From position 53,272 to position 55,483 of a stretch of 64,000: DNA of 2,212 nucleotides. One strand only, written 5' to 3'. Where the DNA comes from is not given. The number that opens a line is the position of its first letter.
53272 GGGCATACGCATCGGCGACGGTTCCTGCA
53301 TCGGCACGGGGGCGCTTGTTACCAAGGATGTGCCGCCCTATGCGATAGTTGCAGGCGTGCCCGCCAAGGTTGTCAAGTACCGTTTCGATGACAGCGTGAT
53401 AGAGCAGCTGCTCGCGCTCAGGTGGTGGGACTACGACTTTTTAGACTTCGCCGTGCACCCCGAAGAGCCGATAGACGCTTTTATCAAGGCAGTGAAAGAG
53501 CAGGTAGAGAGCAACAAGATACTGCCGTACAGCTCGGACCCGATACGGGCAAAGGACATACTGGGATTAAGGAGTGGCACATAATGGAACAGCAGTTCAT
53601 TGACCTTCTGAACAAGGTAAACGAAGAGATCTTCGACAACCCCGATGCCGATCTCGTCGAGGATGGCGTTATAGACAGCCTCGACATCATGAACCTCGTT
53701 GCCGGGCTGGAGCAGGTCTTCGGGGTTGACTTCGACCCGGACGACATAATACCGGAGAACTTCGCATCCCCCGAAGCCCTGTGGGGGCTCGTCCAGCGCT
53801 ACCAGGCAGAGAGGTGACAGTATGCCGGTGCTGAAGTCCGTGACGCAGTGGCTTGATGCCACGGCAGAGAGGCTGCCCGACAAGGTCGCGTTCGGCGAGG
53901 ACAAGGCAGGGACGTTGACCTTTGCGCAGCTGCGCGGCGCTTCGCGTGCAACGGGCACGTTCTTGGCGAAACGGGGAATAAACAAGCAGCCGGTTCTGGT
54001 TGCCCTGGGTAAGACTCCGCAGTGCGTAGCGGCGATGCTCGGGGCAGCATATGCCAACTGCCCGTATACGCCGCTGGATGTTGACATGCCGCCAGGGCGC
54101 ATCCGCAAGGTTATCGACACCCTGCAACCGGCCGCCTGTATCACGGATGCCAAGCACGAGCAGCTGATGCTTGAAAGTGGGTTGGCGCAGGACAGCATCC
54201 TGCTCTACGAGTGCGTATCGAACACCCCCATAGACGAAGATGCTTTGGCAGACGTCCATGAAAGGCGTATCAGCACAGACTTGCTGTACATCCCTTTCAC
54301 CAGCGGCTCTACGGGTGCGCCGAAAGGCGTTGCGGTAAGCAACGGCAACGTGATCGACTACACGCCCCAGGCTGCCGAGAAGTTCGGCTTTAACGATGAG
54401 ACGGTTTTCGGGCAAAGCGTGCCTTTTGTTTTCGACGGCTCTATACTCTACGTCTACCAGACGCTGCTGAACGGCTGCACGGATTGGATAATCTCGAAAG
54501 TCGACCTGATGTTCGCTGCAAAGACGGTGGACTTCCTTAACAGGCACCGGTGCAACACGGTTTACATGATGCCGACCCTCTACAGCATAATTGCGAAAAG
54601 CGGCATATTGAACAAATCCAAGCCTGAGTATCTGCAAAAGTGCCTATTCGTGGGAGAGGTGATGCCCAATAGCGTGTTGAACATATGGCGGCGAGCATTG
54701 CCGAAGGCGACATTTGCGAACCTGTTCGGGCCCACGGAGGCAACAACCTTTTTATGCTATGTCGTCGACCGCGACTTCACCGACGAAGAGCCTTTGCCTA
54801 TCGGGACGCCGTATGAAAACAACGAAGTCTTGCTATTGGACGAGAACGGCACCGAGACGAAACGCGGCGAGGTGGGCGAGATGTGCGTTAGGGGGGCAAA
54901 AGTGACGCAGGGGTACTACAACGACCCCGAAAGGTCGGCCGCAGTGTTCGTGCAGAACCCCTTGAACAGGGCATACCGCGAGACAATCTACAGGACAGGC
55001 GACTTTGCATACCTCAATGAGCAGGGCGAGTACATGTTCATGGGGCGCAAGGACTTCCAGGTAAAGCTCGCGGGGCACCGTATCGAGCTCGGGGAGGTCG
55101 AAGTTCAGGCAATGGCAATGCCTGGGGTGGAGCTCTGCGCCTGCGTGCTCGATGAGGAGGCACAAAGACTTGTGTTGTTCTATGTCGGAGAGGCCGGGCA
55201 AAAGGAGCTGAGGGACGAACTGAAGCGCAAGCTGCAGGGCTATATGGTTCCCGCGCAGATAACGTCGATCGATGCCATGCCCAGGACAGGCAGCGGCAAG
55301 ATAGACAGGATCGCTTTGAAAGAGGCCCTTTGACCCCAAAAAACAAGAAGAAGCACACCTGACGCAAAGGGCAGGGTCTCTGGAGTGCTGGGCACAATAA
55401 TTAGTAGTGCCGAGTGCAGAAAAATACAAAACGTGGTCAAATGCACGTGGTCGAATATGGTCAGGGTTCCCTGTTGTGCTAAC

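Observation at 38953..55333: Composite low-GC accessory array: a 16-kb one-directional locus that matches no known teichoic-acid, dlt or poly-gamma-glutamate gene set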

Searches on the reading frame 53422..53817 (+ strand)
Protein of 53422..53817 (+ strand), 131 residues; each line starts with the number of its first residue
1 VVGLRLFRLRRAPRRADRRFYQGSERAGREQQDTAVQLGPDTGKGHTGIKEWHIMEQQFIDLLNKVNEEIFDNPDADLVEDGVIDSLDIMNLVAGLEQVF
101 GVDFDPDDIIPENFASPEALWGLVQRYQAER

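Call 3: search_protein_families(library=pfam, proteins=[window:53422-53817:+], max_evalue=0.01)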
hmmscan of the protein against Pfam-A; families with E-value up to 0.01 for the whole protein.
window:53422-53817:+ (131 aa): 1 family
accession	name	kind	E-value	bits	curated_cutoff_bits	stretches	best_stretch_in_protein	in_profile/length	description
PF00550.31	PP-binding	-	3.5e-07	30.8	20.8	1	60-110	8-55/67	Phosphopantetheine attachment site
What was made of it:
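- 53584..53817 (+): Carrier protein (77 aa, PP-binding). Pfam PP-binding E 3.5e-7 (call 3).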

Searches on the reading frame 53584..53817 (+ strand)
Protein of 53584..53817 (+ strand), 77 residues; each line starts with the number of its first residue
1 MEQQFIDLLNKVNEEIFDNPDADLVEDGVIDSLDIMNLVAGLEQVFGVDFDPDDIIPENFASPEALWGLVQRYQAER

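Call 20: search_protein_families(library=ncbifam, proteins=[window:53584-53817:+], max_evalue=0.001)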
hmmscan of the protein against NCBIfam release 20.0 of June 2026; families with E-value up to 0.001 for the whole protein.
window:53584-53817:+ (77 aa): 7 families
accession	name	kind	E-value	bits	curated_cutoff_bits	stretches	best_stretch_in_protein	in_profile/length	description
NF003464.0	PRK05087.1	equivalog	9.5e-08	32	68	1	1-65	3-69/78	D-alanine--poly(phosphoribitol) ligase subunit DltC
NF058660.1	cispen_ACP_AmcB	equivalog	3.5e-07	30.3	80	1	19-74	24-79/80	cispentacin biosynthesis acyl carrier protein AmcB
TIGR01688.1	dltC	equivalog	5.2e-06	26.5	52.35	1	3-51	2-52/73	D-alanine--poly(phosphoribitol) ligase subunit 2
TIGR00517.1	acyl_carrier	equivalog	3.7e-05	23.5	70.45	1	9-50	16-55/77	acyl carrier protein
NF006031.0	PRK08172.1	equivalog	5.3e-05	23.8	76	1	19-55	25-61/82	acyl carrier protein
NF002148.0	PRK00982.1-2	subfamily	6.3e-05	22.7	71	1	13-54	21-60/79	acyl carrier protein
NF005480.0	PRK07081.1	equivalog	0.00052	19.9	72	1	20-75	24-78/83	acyl carrier protein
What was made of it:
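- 53584..53817 (+): NCBIfam DltC 32 bits, below the 68-bit cutoff (call 20).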

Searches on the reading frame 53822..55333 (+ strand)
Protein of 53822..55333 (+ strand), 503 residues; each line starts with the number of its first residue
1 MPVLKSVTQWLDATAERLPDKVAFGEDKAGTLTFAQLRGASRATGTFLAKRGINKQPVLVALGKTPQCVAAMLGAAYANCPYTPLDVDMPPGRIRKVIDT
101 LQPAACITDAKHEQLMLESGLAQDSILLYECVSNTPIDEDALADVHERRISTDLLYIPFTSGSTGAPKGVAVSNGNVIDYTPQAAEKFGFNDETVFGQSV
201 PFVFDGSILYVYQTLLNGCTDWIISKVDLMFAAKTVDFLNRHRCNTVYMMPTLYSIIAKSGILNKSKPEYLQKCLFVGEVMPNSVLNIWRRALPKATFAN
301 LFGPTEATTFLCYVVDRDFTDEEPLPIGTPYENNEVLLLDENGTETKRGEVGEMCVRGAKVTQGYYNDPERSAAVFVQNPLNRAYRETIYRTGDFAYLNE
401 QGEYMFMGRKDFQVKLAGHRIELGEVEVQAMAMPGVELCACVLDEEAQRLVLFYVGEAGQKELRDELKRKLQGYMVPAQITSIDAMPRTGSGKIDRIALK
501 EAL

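Call 3: search_protein_families(library=pfam, proteins=[window:53822-55333:+], max_evalue=0.01)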
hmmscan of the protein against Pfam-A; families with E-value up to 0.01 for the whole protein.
window:53822-55333:+ (503 aa): 2 families
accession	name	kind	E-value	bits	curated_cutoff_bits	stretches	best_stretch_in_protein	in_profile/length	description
PF00501.34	AMP-binding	-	7.2e-66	223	29.9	1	12-366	2-384/384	AMP-binding enzyme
PF13193.12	AMP-binding_C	-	1.5e-09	39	24.5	1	425-493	1-76/76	AMP-binding enzyme C-terminal domain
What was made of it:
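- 53822..55333 (+): O8: stand-alone amino-acid adenylation enzyme (503 aa). Pfam AMP-binding E 7e-66 (call 3).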

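Call 20: search_protein_families(library=ncbifam, proteins=[window:53822-55333:+], max_evalue=0.001)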
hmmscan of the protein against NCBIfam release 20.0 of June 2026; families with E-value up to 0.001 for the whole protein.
window:53822-55333:+ (503 aa): 103 families (the best 25 are shown)
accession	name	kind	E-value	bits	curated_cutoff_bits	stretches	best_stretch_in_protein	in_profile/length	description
TIGR01733.1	AA-adenyl-dom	subfamily_domain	1.3e-93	314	317.4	1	33-439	1-407/409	amino acid adenylation domain-containing protein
NF003417.0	PRK04813.1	subfamily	8e-80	268.8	476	1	6-501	4-501/505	D-alanine--poly(phosphoribitol) ligase subunit DltA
TIGR01734.1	D-ala-DACP-lig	equivalog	3.1e-79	266.9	559.85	1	9-501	4-500/504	D-alanine--poly(phosphoribitol) ligase subunit DltA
NF047350.1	aureusi_NRPS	equivalog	1.3e-68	231.3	2500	1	2-499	1431-1908/2373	aureusimine non-ribosomal peptide synthetase AusA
NF004282.0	PRK05691.1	subfamily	1.9e-65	220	4090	1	6-501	1132-1624/4334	non-ribosomal peptide synthase/polyketide synthase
NF038078.1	NRPS_MxcG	equivalog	6e-63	212.7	2300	1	5-502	456-959/1442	myxochelin non-ribosomal peptide synthetase MxcG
TIGR03098.1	ligase_PEP_1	hypoth_equivalog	2.2e-57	194.7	592.35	1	8-501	3-516/517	acyl-CoA ligase (AMP-forming), exosortase A system-associated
NF041803.1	NRPS_SolG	exception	6.3e-56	189.6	2200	1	8-500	564-1071/1163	solanimycin non-ribosomal peptide synthetase SolG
NF007605.2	PRK10252.1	equivalog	4.5e-49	166.9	2400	1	9-499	458-957/1292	enterobactin non-ribosomal peptide synthetase EntF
NF004837.0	PRK06187.1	subfamily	7.1e-48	163.1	476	1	6-502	9-521/531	long-chain-fatty-acid--CoA ligase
NF006182.0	PRK08316.1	subfamily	2.1e-40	138.7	663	1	6-500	12-514/523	fatty acyl-CoA synthetase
NF052269.1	Staph_lig_FadD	equivalog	1.1e-34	119.6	650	1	9-502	4-492/499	long-chain-fatty-acid--CoA ligase FadD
TIGR01923.1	menE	equivalog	1.2e-33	116.7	330.15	1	33-498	1-441/442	o-succinylbenzoate--CoA ligase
NF005858.0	PRK07787.1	subfamily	5.7e-33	114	575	1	6-500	5-469/471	acyl-CoA synthetase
TIGR02262.1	benz_CoA_lig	subfamily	1.4e-32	113.1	375.25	1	18-501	18-507/508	benzoate-CoA ligase family protein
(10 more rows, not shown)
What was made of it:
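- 53822..55333 (+): DltA models score 267-269 bits against cutoffs of 476 and 560 (call 20).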

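Call 40: search_solved_structures(query=window:53822-55333:+, max_evalue=1e-30, show_alignments=2)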
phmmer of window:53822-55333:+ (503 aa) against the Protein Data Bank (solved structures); distinct sequences matched with E-value up to 1e-30: 64 (the best 60 are shown).
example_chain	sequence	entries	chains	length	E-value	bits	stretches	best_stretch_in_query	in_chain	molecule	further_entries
6mfy_A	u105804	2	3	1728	7.1e-95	321.8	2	10-501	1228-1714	Linear gramicidin synthase subunit A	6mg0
6mfz_A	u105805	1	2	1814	8.5e-95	321.5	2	10-501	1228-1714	Linear gramicidin synthase subunit A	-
9be3_A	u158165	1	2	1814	8.5e-95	321.5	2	10-501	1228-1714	Linear gramicidin synthase subunit A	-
9be4_A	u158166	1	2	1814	8.5e-95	321.5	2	10-501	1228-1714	Linear gramicidin synthase subunit A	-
9meh_A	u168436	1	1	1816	8.6e-95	321.5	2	10-501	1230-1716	Linear gramicidin synthase subunit A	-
8xjz_C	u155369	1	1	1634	8.8e-69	235.7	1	31-498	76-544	Peptide synthetase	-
9bfd_A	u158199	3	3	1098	1.1e-59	205.7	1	5-501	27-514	Tyrocidine synthase 1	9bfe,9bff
7dq5_A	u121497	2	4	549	3.1e-55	191.1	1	12-499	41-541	Putative ATP-dependent b-aminoacyl-ACP synthetase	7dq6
8yyq_A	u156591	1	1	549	7.7e-55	189.8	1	12-499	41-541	Putative ATP-dependent b-aminoacyl-ACP synthetase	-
8yyr_A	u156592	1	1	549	8.2e-55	189.7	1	12-499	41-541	Putative ATP-dependent b-aminoacyl-ACP synthetase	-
1amu_A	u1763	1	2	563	4.7e-54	187.2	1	5-501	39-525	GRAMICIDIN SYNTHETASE 1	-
6m01_A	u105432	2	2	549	5.4e-54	187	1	12-499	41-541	Putative ATP-dependent b-aminoacyl-ACP synthetase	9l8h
6ea3_B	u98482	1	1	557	1.3e-53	185.7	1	6-500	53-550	adenylation domain of Fuscachelin synthetase component H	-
3fcc_A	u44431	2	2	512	3.1e-53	184.5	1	6-499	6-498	D-alanine--poly(phosphoribitol) ligase subunit 1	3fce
3dhv_A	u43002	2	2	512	3.9e-53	184.2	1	11-499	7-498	D-alanine-poly(phosphoribitol) ligase | D-alanine--poly(phosphoribitol) ligase subunit 1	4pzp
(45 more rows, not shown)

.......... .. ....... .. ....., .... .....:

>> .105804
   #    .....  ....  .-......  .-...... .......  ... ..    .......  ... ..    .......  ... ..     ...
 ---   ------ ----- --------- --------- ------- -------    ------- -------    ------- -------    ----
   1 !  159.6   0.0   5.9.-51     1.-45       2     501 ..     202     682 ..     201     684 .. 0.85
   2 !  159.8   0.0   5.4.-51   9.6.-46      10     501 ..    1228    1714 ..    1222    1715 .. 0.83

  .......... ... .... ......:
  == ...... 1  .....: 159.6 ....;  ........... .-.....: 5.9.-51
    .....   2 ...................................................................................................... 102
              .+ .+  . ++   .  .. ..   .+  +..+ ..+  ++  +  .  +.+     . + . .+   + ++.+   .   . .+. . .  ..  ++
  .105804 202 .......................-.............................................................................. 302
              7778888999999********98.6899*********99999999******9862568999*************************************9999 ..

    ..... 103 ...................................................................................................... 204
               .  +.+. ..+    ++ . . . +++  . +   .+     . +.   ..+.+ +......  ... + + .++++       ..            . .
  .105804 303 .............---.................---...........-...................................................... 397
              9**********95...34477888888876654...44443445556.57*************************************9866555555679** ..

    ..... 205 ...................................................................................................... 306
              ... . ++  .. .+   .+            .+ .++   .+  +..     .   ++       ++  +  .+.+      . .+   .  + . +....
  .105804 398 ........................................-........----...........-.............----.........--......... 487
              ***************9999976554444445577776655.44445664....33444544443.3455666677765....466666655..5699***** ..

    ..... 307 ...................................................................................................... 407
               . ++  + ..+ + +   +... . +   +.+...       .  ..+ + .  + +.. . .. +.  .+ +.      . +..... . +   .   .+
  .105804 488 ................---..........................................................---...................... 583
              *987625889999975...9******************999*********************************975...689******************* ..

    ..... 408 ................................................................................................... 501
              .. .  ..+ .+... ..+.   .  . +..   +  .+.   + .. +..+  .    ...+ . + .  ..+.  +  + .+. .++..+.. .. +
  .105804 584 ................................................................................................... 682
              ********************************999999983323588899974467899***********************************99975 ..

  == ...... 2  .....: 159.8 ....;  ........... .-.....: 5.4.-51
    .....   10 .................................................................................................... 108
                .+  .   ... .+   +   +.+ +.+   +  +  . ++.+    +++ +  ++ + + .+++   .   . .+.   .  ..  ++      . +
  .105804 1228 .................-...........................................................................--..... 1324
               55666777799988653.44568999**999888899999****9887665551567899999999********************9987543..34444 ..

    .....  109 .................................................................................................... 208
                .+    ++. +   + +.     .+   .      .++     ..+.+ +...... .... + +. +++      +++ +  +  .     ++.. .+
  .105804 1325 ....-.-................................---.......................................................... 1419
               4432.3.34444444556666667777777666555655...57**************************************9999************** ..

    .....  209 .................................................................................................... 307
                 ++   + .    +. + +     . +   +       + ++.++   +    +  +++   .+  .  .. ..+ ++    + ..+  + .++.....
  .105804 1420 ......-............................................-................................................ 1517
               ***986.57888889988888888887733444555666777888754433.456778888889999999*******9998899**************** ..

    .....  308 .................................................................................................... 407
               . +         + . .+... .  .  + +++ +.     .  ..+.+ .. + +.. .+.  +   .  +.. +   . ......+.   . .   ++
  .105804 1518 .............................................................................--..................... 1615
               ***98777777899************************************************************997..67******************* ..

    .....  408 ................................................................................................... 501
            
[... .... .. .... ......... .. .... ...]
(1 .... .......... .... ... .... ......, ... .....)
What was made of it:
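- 53822..55333 (+): The best PDB matches are NRPS A domains (LgrA, 322 bits), ahead of DltA (172-185 bits) (call 40).
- Closest known: Dlt D-alanylation system. Different: O8 scores higher against NRPS A domains than against DltA (calls 20, 40).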
